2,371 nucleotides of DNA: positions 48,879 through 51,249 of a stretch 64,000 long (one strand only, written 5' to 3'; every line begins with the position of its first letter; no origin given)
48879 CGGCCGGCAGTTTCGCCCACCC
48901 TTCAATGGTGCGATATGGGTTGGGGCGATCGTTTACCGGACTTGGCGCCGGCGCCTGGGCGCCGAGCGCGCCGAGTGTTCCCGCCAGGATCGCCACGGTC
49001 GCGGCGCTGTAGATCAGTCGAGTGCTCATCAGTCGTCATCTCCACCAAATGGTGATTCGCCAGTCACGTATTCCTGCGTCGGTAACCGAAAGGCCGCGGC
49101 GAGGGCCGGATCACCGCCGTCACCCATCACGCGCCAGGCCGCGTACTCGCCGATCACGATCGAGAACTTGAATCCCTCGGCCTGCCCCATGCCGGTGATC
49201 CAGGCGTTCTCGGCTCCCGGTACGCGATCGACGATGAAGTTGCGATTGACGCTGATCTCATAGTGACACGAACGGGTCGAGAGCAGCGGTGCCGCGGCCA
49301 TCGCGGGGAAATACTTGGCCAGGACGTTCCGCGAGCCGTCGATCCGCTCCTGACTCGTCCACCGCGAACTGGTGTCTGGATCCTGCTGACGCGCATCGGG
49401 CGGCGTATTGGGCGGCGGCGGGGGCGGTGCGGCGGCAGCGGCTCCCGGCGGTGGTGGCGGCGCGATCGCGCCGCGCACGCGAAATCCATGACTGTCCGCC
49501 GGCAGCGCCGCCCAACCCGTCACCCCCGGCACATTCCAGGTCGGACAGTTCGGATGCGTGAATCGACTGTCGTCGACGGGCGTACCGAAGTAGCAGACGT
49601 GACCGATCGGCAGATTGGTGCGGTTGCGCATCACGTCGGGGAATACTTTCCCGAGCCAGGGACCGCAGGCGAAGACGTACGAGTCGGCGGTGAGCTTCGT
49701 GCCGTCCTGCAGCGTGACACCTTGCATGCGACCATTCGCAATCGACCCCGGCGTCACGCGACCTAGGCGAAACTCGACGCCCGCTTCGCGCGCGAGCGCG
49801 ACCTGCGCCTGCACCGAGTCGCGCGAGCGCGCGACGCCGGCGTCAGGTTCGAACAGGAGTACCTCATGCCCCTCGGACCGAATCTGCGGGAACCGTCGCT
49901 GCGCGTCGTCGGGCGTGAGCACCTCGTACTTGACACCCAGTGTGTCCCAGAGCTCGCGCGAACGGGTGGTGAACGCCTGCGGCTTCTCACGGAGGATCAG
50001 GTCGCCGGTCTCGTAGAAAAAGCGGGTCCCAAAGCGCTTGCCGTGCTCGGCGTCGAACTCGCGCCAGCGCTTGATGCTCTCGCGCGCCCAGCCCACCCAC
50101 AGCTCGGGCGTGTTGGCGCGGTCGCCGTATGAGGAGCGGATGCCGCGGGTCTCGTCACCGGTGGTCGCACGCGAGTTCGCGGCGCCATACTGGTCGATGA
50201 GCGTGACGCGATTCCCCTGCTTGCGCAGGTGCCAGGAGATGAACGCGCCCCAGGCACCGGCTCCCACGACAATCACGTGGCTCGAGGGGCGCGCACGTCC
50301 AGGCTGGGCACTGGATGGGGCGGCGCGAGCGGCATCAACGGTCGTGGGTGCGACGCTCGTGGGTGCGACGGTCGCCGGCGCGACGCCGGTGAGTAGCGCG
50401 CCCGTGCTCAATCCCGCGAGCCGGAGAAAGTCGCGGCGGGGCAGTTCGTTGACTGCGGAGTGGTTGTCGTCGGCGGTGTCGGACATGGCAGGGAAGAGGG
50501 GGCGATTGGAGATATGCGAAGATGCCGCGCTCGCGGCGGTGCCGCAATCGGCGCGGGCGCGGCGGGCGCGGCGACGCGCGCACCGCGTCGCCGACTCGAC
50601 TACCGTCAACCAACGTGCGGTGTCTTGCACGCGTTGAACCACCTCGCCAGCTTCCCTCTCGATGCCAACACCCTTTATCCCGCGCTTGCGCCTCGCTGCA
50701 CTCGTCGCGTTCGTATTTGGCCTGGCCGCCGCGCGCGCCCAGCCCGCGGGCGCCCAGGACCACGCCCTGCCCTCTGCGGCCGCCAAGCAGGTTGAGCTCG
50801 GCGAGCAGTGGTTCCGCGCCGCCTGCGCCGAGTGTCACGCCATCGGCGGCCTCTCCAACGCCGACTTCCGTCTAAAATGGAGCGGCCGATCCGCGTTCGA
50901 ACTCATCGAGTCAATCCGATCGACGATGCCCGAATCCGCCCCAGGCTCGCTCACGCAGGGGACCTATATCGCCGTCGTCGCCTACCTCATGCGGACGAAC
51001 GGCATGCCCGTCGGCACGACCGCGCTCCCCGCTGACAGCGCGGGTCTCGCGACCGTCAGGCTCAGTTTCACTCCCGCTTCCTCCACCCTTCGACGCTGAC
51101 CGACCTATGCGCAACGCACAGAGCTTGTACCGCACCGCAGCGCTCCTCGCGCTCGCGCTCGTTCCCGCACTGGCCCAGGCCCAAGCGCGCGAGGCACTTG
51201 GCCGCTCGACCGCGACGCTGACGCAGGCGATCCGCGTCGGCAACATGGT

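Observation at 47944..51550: Periplasmic flavo-oxidase + PAL-like lyase + cytochrome c + exported Rid: possible uncharacterised extracytoplasmic C-N cleavage system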

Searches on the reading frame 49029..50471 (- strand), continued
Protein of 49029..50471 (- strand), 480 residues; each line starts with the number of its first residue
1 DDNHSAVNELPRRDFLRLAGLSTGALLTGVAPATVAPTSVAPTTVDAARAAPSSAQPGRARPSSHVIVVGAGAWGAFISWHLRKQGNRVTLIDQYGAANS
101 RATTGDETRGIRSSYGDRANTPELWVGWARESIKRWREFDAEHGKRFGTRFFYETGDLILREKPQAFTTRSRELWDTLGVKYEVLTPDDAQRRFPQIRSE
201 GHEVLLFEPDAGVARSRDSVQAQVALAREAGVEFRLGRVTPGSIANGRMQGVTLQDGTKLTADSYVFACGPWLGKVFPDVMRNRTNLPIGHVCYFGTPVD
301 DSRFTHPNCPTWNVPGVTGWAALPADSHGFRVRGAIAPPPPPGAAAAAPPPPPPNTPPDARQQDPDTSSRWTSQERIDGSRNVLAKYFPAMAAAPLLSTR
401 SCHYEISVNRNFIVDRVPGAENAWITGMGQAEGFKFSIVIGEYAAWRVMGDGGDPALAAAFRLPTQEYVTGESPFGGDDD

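Call 38: search_solved_structures(query=A1, max_evalue=0.00001, show_alignments=4)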
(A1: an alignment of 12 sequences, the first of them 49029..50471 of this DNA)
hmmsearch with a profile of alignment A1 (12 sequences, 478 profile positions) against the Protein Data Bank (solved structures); distinct sequences matched with E-value up to 0.00001: 39.
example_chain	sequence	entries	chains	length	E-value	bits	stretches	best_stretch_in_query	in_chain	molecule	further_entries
7exs_A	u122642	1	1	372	8.1e-34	120.3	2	60-275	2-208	Sarcosine oxidase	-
9u3e_A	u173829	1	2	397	3.4e-31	111.6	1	60-281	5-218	Monomeric sarcosine oxidase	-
9u3f_A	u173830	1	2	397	3.5e-31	111.6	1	60-279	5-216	Monomeric sarcosine oxidase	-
1l9c_A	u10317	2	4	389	3.5e-31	111.6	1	60-278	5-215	Monomeric Sarcosine Oxidase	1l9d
3m12_A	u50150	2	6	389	3.6e-31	111.6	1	60-278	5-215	Monomeric Sarcosine Oxidase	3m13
1el5_A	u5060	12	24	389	3.6e-31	111.6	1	60-278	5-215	SARCOSINE OXIDASE | SARCOSINE OXIDE | Monomeric sarcosine oxidase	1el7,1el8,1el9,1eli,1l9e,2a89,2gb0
9u3b_A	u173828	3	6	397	3.6e-31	111.6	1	60-278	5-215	Monomeric sarcosine oxidase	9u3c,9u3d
3m0o_A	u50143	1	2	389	3.6e-31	111.6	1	60-278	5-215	Monomeric sarcosine oxidase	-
3bhf_A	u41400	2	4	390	1.5e-30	109.6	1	60-278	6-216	Monomeric sarcosine oxidase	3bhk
1zov_A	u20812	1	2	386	7.6e-28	100.6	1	60-276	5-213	Monomeric sarcosine oxidase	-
2uzz_A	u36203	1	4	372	1.3e-25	93.2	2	61-278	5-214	N-METHYL-L-TRYPTOPHAN OXIDASE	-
1y56_B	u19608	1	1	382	4.2e-19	71.8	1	58-284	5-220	sarcosine oxidase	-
8blz_C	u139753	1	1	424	2.2e-18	69.4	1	56-453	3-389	Fructosyl Peptide Oxidase mutant (D02)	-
6y4j_A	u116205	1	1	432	4e-18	68.5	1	56-453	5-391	Fructosyl Peptide Oxidase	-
8bmu_A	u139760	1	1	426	5.1e-18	68.2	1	56-453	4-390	Fructosyl Peptide Oxidase mutant (X04)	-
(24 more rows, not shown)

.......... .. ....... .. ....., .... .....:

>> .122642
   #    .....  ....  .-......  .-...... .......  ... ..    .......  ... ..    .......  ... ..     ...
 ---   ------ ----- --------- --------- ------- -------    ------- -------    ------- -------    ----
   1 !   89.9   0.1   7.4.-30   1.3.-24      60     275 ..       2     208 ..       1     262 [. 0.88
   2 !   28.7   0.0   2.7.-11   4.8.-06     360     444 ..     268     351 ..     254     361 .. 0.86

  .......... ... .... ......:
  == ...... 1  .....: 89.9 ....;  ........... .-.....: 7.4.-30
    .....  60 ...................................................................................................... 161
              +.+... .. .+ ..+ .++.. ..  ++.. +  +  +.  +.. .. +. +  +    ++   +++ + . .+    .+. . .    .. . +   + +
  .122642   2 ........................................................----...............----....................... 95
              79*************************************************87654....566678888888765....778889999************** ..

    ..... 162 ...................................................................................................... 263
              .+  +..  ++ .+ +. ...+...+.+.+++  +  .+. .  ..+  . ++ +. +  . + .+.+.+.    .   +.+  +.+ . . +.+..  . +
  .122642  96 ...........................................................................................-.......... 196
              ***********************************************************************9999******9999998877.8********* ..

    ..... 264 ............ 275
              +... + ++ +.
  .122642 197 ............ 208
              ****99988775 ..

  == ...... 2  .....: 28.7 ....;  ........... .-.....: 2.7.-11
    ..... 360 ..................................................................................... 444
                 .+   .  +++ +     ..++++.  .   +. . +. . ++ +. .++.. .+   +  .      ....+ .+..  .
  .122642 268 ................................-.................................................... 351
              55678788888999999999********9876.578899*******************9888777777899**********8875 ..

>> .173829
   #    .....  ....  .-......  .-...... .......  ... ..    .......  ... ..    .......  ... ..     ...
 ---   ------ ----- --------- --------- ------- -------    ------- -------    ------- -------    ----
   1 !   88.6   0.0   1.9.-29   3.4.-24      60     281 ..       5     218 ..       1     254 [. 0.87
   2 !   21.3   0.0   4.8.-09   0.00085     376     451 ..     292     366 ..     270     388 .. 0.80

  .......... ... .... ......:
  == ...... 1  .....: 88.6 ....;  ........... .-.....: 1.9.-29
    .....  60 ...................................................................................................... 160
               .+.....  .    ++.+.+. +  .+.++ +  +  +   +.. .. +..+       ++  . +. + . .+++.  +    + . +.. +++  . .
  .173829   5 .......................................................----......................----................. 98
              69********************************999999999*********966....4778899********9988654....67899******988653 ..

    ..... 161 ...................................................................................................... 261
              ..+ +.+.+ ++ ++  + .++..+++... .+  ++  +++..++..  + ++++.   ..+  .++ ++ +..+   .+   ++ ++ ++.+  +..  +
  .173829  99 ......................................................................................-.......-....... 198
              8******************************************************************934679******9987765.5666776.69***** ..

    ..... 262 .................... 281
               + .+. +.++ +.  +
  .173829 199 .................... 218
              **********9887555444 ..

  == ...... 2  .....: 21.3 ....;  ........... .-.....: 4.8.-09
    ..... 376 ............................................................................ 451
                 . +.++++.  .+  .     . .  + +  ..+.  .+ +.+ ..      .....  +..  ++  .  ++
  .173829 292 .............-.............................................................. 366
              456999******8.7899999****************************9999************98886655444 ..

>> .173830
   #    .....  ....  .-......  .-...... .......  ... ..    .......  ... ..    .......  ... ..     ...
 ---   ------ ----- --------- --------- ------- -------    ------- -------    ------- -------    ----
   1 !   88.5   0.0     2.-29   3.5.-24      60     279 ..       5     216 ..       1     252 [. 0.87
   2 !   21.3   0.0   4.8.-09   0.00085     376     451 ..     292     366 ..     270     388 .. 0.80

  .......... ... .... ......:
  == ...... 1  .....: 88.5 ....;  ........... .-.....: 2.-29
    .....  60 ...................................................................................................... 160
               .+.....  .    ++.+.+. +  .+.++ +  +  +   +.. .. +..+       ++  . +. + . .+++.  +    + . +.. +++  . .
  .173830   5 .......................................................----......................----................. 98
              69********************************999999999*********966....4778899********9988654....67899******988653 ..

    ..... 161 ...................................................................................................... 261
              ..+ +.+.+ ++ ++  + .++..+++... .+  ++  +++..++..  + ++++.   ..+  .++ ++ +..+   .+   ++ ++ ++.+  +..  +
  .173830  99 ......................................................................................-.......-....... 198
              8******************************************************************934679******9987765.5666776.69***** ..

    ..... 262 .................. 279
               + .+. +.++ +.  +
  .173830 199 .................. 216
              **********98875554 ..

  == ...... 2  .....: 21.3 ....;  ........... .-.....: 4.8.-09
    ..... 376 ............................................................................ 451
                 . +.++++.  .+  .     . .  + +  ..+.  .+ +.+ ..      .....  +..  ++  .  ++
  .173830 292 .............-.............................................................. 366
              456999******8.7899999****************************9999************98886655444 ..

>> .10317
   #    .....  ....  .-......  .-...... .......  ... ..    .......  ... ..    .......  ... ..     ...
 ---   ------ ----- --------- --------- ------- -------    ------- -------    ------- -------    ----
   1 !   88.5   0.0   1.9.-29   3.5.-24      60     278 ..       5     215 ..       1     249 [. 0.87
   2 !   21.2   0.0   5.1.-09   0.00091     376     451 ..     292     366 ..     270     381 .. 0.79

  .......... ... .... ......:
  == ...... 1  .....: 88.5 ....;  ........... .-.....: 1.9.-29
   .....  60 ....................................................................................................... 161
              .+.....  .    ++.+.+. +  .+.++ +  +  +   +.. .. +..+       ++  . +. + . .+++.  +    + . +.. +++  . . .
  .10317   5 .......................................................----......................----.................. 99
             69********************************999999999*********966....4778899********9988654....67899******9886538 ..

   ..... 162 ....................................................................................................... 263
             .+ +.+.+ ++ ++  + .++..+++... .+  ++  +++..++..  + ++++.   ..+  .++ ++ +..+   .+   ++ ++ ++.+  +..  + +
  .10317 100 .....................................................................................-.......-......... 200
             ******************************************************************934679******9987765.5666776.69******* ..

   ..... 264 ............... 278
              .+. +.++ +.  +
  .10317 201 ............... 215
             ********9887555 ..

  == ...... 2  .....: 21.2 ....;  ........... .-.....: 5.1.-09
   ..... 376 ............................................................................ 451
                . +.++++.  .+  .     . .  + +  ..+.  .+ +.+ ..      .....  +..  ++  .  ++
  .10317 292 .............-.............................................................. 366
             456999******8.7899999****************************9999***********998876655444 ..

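Call 59: predict_structure(alignment_id=A4)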
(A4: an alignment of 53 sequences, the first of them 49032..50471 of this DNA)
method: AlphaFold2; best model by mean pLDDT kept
length: 480 residues; sequences in the alignment: 53
mean_pLDDT: 85.0   pTM: 0.83
mean pLDDT of the five models: 85.0, 83.9, 83.8, 82.7, 79.0
residues with pLDDT >= 90: 319; 70-90: 87; 50-70: 10; < 50: 64
segments of 3 or more residues with pLDDT < 50: 1-60, 477-480
pLDDT, mean of each block of 10 residues (from residue 1): 36 35 34 35 38 45 84 95 97 90 80 88 92 97 97 97 96 97 98 97 97 94 97 97 98 98 97 92 89 94 95 95 88 91 73 81 89 95 97 95 88 96 91 89 96 91 90 54
secondary structure, 60 per line:
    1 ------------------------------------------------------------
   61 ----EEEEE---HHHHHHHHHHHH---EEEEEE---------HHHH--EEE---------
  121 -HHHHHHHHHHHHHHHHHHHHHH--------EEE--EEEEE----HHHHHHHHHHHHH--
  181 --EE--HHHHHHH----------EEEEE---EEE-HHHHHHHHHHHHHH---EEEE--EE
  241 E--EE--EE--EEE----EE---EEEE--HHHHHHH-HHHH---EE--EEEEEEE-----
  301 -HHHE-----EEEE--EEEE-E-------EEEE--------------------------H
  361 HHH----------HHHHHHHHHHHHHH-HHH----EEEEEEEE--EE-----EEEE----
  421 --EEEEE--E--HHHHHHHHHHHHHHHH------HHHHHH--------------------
elements in order: E65-69 H73-84 E88-93 H103-106 E109-111 H122-143 E152-154 E157-161 H166-178 H187-193 E204-208 E212-214 H216-229 E233-236 E239-241 E252-254 E264-267 H270-276 H278-281 E289-295 E311-314 E317-320 E330-333 H360-363 H374-387 E396-403 E413-416 E423-427 H433-448 H455-460

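Call 61: fold_search(model_id=the predicted structure, library=pdb)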
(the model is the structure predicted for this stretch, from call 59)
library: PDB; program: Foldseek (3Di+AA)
matches with E <= 10: 1984; with E <= 0.001: 1022
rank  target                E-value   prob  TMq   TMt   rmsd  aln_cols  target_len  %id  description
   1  7exs                  1.5e-30  1.00  0.68  0.87   4.8       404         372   25  Thermomicrobium roseum sarcosine oxidase mutant - S320R (released 2021-07-28)
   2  9u3e_A                7.9e-29  1.00  0.69  0.85   2.9       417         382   23  Monomeric sarcosine oxidase from Bacillus sp. (SoxB) Y254A mutant (released 2025-09-24)
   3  3m12_B                1.4e-28  1.00  0.66  0.82   3.6       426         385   24  Crystal Structure of the Lys265Arg phosphate-crytsallized mutant of monomeric sarcosine oxidase (released 2010-04-21)
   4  1zov_B                1.9e-28  1.00  0.68  0.85   3.0       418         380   22  Crystal Structure of Monomeric Sarcosine Oxidase from Bacillus sp. NS-129 (released 2006-05-23)
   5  9u3c_B                2.1e-28  1.00  0.68  0.83   3.4       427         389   23  Monomeric sarcosine oxidase from Bacillus sp. (SoxB) complexed with L-Proline (released 2025-09-24)
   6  9u3b_A                3.6e-28  1.00  0.68  0.85   3.2       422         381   23  Monomeric sarcosine oxidase from Bacillus sp. (SoxB) complexed with L-Thioproline (released 2025-09-24)
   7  3m12_A                3.8e-28  1.00  0.68  0.85   4.8       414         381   23  Crystal Structure of the Lys265Arg phosphate-crytsallized mutant of monomeric sarcosine oxidase (released 2010-04-21)
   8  9u3f_A                5.1e-28  1.00  0.68  0.85   3.2       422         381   23  Monomeric sarcosine oxidase from Bacillus sp. (SoxB) Y254G mutant (released 2025-09-24)
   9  9u3c_A                5.4e-28  1.00  0.68  0.85   4.7       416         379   23  Monomeric sarcosine oxidase from Bacillus sp. (SoxB) complexed with L-Proline (released 2025-09-24)
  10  1zov_A                6.0e-28  1.00  0.68  0.85   3.3       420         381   22  Crystal Structure of Monomeric Sarcosine Oxidase from Bacillus sp. NS-129 (released 2006-05-23)
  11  3bhk_A                6.4e-28  1.00  0.66  0.81   3.9       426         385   23  Crystal structure of R49K mutant of monomeric sarcosine oxidase crystallized in phosphate as precipitant (released 2008-02-26)
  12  9u3b_B                6.4e-28  1.00  0.67  0.83   3.5       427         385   23  Monomeric sarcosine oxidase from Bacillus sp. (SoxB) complexed with L-Thioproline (released 2025-09-24)
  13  3qss_A                6.4e-28  1.00  0.66  0.81   5.0       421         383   24  Crystal structure for the MSOX.chloride.MTA ternary complex (released 2011-06-01)
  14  9u3e_B                7.6e-28  1.00  0.66  0.83   3.5       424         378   23  Monomeric sarcosine oxidase from Bacillus sp. (SoxB) Y254A mutant (released 2025-09-24)
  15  9u3d_B                9.6e-28  1.00  0.66  0.83   3.7       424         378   23  Monomeric sarcosine oxidase from Bacillus sp. (SoxB) complexed with D-Proline (released 2025-09-24)
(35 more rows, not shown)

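Call 78: search_protein_families(library=pfam, proteins=[L052:1094-2131:+, L039:4442-5806:-, L069:5442-6455:-, L057:12667-13212:-, L065:514-3162:-, L078:3170-6556:-, L067:5627-8770:-], max_evalue=0.001)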
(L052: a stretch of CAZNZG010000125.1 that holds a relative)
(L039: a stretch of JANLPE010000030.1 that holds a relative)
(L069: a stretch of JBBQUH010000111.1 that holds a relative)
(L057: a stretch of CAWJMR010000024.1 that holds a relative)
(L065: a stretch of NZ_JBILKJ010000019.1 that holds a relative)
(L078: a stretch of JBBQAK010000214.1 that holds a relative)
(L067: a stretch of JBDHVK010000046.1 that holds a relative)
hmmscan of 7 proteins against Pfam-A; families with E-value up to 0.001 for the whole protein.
L052:1094-2131:+ (346 aa): 1 family
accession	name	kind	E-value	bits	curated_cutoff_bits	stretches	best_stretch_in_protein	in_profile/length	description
PF03328.21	HpcH_HpaI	-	1.7e-05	24.7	25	1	166-303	81-185/221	HpcH/HpaI aldolase/citrate lyase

L039:4442-5806:- (455 aa): 0 families

L069:5442-6455:- (338 aa): 3 families
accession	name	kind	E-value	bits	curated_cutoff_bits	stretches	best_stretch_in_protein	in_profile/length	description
PF12706.13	Lactamase_B_2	-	8.9e-38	130.3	27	1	73-280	2-200/200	Beta-lactamase superfamily domain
PF13483.12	Lactamase_B_3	-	2.7e-11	44.2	24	1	57-277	2-158/160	Beta-lactamase superfamily domain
PF00753.33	Lactamase_B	-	1.4e-06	28.9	22.7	1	58-121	2-57/196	Metallo-beta-lactamase superfamily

L057:12667-13212:- (182 aa): 1 family
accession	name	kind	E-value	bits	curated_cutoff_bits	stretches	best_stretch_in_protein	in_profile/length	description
PF03929.21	PepSY_TM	-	6e-09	36.6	28.8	1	12-170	2-174/295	PepSY-associated TM region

L065:514-3162:- (883 aa): 5 families
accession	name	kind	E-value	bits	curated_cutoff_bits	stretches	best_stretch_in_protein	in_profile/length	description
PF07631.16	PSD4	-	9.9e-43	146.1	23.3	1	530-655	3-128/128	Protein of unknown function (DUF1592)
PF07627.16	PSCyt3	-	1.4e-34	118.8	27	1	674-774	1-97/98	Protein of unknown function (DUF1588)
PF07624.16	PSD2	-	6.4e-24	83.9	25.8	1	788-861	1-74/74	Protein of unknown function (DUF1585)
PF07626.16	PSD3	-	4.4e-21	75.6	23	1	200-263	1-64/65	Protein of unknown function (DUF1587)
PF07637.16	PSD5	-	1.8e-19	70.3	34.2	1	454-514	1-62/62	Protein of unknown function (DUF1595)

L078:3170-6556:- (1129 aa): 6 families
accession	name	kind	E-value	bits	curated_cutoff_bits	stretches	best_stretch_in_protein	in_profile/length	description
PF07676.18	PD40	-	3.5e-25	87.8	20.9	1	359-391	2-34/38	WD40-like Beta Propeller Repeat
PF14685.13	PDZ_Tricorn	-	6.5e-24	84.2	25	1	806-895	1-88/88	Tricorn protease PDZ domain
PF14684.11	Tricorn_C1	-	7.7e-20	71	24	1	725-781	1-57/59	Tricorn protease C1 domain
PF03572.23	Peptidase_S41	-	3.7e-14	53.1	24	1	925-1081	2-165/165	Peptidase family S41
PF00930.27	DPPIV_N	-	1e-10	41.3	22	0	46-84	45-82/354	Dipeptidyl peptidase IV (DPP IV) N-terminal region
PF17820.7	PDZ_6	-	7.8e-05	22.8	27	1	847-881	18-52/54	PDZ domain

L067:5627-8770:- (1048 aa): 4 families
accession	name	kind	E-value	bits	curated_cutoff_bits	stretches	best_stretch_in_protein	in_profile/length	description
PF00593.30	TonB_dep_Rec_b-barrel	-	1.7e-25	91.2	27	1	465-1005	18-436/436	TonB dependent receptor-like, beta-barrel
PF13715.12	CarbopepD_reg_2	-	4.6e-18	65.5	32.2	1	59-145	1-87/88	CarboxypepD_reg-like domain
PF07715.20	Plug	-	1.8e-16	61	23.9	1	160-275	7-107/107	TonB-dependent Receptor Plug Domain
PF13620.12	CarboxypepD_reg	-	8.8e-16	58.5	32.3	1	58-135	1-82/82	Carboxypeptidase regulatory-like domain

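Call 90: find_homologous_proteins(query=L082:9995-11425:+, max_evalue=1e-20)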
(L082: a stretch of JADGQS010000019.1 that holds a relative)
Query L082:9995-11425:+ (477 aa): 1785 proteins with E <= 1e-20 among 8000 candidates; the best 120 are listed.
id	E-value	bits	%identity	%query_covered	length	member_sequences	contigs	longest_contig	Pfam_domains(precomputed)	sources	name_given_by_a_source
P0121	0.0e+0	1096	98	100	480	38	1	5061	PF01266.31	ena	-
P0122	2.6e-296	1001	92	92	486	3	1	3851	PF01266.31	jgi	jgi:sarcosine oxidase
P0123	1.3e-288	976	84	100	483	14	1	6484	PF01266.31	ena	-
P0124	1.5e-280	949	82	100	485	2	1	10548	PF01266.31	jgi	jgi:sarcosine oxidase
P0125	2.2e-273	926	82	100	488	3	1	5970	PF01266.31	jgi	jgi:glycine/D-amino acid oxidase-like deaminating enzyme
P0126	1.4e-218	745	73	91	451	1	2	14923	PF01266.31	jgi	jgi:sarcosine oxidase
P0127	1.8e-190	652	63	94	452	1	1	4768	PF01266.31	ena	-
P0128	7.4e-189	647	65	90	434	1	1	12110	PF01266.31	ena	-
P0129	1.3e-178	613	92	46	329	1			PF01266.31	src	-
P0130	5.0e-173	595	58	91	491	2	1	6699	PF01266.31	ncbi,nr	ncbi:MAG: FAD-dependent oxidoreductase, partial [Gemmatimonadetes bacterium]|nr:FAD-dependent oxidor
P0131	4.2e-168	578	56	91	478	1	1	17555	PF01266.31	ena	-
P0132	1.3e-167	577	56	90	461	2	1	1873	PF01266.31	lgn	-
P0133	2.1e-165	569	57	90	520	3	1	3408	PF01266.31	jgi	jgi:glycine/D-amino acid oxidase-like deaminating enzyme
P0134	2.8e-164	566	56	91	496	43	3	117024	PF01266.31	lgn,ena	-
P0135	6.5e-164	564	56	88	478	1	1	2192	PF01266.31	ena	-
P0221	5.7e-149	515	52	92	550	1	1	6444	PF01266.31,PF13442.12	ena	-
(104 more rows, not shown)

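Call 93: find_encoding_contigs(protein=P0221, flank=6000, max_places=3)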
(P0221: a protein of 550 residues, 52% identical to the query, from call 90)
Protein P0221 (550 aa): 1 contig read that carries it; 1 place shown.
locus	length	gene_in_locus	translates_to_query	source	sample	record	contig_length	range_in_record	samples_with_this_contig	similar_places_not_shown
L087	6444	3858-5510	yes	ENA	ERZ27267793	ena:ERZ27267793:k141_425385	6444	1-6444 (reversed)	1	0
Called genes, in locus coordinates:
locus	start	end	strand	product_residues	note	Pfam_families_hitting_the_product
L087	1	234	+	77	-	?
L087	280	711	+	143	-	PF07969:Amidohydro_3, PF01979:Amidohydro_1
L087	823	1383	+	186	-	-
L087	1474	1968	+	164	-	PF03928:HbpS-like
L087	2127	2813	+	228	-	PF09335:VTT_dom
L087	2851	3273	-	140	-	PF01850:PIN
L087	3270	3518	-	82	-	PF22513:FitA-like_RHH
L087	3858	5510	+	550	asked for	PF01266:DAO, PF13442:Cytochrome_CBB3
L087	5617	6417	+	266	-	PF00034:Cytochrom_C, PF13442:Cytochrome_CBB3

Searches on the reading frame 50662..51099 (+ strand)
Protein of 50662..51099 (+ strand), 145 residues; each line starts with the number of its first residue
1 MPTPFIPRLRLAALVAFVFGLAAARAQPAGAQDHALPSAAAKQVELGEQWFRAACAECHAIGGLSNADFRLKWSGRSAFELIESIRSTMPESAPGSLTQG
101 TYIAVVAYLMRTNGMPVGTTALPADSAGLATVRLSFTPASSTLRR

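Call 3: search_protein_families(library=pfam, proteins=[window:50662-51099:+], max_evalue=0.01)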
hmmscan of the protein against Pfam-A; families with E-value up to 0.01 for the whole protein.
window:50662-51099:+ (145 aa): 1 family
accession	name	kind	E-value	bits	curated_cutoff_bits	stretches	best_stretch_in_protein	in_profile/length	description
PF13442.11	Cytochrome_CBB3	-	2.5e-09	37.8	27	1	44-109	3-68/68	Cytochrome C oxidase, cbb3-type, subunit III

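Call 6: search_protein_families(library=ncbifam, proteins=[window:50662-51099:+], max_evalue=0.001)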
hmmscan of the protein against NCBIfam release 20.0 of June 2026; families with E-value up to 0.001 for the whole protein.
window:50662-51099:+ (145 aa): 1 family
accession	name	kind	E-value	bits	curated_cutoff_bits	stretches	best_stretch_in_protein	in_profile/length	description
NF050122.1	bc1_QcrC_actin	exception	0.00026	20.4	200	0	16-61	10-58/253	cytochrome bc1 complex diheme cytochrome c subunit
